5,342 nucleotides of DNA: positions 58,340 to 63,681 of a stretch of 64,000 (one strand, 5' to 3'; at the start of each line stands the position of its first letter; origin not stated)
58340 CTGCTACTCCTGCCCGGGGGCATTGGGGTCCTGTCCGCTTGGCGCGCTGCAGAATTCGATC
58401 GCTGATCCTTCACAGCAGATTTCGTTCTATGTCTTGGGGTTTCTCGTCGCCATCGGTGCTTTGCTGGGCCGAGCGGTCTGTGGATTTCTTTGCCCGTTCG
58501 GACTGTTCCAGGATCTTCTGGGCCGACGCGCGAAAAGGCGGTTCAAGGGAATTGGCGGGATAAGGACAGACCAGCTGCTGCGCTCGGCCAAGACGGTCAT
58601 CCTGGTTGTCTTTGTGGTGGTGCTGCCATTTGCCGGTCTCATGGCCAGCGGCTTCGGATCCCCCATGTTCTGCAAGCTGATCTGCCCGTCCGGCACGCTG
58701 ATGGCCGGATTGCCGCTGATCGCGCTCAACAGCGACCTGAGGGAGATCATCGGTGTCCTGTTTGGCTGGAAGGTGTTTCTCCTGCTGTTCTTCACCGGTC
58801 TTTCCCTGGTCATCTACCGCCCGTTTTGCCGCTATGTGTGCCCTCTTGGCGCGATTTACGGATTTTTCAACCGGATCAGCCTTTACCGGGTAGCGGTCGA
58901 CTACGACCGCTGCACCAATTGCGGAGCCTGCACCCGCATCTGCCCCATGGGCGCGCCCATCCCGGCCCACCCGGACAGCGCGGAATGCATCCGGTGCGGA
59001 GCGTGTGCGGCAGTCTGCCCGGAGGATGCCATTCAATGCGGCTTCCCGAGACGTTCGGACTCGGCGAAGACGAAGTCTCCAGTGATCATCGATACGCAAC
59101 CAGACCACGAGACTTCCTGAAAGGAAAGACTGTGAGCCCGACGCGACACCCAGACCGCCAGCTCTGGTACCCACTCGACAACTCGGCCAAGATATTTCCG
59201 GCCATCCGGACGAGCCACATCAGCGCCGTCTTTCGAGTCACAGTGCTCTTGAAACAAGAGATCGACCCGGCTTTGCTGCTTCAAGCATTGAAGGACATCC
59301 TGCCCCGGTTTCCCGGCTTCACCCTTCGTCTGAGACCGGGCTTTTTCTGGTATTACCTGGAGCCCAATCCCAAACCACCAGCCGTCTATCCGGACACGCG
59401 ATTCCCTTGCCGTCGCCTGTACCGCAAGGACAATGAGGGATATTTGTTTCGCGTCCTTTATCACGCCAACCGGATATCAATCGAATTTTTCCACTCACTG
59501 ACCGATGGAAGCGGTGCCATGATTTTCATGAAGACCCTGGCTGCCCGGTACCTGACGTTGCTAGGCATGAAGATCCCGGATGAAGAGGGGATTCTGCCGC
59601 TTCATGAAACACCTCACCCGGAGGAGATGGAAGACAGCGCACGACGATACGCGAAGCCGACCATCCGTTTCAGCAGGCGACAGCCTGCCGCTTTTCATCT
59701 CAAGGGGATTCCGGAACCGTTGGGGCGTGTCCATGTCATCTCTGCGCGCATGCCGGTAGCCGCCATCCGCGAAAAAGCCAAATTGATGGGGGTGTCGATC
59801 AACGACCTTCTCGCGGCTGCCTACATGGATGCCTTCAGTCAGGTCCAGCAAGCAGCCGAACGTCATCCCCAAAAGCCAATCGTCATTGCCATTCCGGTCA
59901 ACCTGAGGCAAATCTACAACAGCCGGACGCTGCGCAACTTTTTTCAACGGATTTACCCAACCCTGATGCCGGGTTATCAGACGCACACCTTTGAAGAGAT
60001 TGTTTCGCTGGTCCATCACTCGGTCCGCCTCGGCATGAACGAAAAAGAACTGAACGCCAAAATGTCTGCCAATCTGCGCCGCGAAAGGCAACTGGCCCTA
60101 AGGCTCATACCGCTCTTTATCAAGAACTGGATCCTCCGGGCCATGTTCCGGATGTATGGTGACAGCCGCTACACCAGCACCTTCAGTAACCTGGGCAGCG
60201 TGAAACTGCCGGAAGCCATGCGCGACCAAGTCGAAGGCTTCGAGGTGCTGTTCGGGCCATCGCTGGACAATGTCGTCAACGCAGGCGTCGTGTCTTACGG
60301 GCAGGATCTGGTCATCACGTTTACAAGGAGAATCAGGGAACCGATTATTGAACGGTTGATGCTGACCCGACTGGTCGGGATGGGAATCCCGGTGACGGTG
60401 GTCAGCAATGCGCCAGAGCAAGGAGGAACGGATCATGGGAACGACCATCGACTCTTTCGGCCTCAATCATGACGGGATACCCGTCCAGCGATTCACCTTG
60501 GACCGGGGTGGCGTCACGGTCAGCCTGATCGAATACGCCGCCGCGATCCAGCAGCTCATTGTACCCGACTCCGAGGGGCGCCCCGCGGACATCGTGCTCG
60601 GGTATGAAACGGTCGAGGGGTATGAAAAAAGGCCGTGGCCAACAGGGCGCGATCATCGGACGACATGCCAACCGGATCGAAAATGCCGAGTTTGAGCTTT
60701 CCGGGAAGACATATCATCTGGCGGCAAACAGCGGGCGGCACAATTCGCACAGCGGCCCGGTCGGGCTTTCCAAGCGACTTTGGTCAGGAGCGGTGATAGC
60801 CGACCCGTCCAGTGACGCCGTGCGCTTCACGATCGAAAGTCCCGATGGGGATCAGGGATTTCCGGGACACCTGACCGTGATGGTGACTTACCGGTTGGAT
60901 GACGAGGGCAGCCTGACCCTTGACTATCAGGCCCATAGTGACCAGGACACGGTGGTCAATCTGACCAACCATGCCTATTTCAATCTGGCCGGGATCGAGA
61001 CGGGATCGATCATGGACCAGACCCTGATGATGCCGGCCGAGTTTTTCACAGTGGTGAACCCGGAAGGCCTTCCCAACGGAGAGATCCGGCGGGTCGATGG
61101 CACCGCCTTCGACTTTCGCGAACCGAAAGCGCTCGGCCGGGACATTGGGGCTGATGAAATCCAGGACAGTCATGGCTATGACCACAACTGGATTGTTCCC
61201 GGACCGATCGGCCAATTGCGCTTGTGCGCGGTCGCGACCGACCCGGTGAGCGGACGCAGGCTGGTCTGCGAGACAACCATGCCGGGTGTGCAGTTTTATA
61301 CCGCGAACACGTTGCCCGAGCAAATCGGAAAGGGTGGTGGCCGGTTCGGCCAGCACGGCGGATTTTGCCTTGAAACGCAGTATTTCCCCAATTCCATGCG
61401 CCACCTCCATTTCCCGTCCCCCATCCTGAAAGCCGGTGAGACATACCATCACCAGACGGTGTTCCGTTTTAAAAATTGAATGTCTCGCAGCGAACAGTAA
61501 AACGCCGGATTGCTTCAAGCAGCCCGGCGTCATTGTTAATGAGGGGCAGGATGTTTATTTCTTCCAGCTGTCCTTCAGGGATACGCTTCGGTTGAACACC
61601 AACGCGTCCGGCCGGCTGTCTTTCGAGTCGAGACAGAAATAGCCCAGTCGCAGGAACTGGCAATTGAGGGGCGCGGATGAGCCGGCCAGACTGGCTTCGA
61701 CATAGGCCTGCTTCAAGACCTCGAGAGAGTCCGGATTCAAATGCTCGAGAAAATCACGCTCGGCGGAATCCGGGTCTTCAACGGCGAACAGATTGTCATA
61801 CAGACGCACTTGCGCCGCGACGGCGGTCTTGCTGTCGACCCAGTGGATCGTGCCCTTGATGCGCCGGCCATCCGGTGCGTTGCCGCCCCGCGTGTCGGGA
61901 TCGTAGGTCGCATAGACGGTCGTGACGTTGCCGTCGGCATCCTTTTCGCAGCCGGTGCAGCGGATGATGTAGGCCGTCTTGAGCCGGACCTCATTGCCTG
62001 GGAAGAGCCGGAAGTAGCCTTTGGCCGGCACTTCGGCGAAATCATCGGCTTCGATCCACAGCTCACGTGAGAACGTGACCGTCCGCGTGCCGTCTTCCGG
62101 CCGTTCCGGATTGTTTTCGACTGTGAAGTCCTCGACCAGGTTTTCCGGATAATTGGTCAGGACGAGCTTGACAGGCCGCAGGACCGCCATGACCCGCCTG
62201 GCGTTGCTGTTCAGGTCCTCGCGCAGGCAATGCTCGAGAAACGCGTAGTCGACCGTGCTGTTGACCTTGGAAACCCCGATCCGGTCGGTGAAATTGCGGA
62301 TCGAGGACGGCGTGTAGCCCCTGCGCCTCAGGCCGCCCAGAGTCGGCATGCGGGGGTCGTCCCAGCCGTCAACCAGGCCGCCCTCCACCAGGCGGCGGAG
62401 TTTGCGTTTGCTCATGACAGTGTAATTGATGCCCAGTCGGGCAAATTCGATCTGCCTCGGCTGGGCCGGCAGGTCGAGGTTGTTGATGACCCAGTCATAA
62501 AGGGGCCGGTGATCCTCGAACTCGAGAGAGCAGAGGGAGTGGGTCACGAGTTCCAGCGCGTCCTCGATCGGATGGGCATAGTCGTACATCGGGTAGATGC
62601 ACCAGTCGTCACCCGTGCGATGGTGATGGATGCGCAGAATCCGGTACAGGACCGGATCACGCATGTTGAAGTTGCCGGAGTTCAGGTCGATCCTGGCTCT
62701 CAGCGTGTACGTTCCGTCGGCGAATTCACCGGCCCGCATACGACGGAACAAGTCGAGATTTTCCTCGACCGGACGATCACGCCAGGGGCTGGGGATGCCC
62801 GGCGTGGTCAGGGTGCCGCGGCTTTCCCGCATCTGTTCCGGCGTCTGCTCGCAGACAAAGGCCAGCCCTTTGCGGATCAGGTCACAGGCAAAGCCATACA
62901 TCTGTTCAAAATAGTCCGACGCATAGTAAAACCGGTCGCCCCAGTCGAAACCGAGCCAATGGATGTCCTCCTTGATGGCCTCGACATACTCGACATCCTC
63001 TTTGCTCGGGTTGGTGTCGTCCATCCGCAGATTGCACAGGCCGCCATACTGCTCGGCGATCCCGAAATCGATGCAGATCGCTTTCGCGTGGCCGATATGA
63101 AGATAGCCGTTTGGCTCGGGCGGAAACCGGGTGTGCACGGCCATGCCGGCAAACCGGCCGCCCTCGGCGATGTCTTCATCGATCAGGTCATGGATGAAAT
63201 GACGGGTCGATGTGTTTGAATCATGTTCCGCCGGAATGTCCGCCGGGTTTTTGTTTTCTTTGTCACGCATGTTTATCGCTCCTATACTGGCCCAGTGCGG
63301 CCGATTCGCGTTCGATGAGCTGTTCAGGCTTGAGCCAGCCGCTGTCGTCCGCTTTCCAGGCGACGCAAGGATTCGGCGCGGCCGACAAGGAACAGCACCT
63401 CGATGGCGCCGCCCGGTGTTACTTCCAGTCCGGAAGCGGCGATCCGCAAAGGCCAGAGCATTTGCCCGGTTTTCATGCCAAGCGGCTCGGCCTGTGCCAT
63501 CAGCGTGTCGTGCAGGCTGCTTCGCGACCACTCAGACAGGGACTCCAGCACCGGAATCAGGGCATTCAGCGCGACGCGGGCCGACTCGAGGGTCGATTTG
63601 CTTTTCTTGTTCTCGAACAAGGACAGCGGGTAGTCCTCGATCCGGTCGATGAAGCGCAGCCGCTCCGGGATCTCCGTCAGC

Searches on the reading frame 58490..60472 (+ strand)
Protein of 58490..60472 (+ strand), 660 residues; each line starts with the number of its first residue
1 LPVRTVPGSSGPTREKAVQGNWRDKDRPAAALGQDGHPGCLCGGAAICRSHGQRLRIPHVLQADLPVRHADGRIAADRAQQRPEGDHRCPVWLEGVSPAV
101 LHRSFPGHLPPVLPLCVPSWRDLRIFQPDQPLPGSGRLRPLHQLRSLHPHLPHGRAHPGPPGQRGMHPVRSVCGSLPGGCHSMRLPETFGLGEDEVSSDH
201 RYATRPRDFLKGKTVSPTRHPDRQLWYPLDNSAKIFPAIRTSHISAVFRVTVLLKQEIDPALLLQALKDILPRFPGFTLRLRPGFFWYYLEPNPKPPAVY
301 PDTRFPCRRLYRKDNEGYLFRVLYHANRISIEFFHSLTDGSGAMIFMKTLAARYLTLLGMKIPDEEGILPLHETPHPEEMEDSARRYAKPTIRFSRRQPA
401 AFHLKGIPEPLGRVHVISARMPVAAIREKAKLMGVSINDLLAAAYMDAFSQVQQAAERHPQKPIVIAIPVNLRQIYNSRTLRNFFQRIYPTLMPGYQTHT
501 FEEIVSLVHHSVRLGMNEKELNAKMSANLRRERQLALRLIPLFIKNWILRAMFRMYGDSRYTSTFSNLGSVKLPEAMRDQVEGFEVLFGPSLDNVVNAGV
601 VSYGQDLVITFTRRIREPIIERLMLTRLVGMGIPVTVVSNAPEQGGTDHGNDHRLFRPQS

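Call 53: search_protein_families(library=pfam, proteins=[window:58490-60472:+], max_evalue=0.01)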
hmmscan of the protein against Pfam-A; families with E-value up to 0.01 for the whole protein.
window:58490-60472:+ (660 aa): 1 family
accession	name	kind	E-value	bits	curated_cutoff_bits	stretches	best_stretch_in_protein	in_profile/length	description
PF16911.10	PapA_C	-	0.003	17.5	30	1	424-474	18-66/203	Phthiocerol/phthiodiolone dimycocerosyl transferase C-terminus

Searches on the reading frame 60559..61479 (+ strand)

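Call 53: search_protein_families(library=pfam, proteins=[window:60559-61479:+], max_evalue=0.01)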
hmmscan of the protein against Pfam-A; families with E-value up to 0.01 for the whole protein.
window:60559-61479:+ (306 aa): 1 family
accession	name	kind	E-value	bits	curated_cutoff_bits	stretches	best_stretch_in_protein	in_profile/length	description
PF01263.26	Aldose_epim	-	2.6e-67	227.8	27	1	23-302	46-298/299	Aldose 1-epimerase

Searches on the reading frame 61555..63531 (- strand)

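Call 53: search_protein_families(library=pfam, proteins=[window:61555-63531:-], max_evalue=0.01)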
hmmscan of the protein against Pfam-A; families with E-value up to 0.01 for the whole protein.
window:61555-63531:- (658 aa): 3 families
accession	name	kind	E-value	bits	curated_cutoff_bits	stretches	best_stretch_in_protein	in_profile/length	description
PF00749.27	tRNA-synt_1c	-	1.6e-106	356.2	23.4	1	132-441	2-313/314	tRNA synthetases class I (E and Q), catalytic domain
PF03950.23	tRNA-synt_1c_C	-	5e-28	97.6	23.9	1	444-544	1-91/91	tRNA synthetases class I (E and Q), anti-codon binding domain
PF20974.2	tRNA-synt_1c_C2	-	4.3e-20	72.6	23.9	1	561-635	1-69/69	tRNA synthetases class I (E and Q), anti-codon binding domain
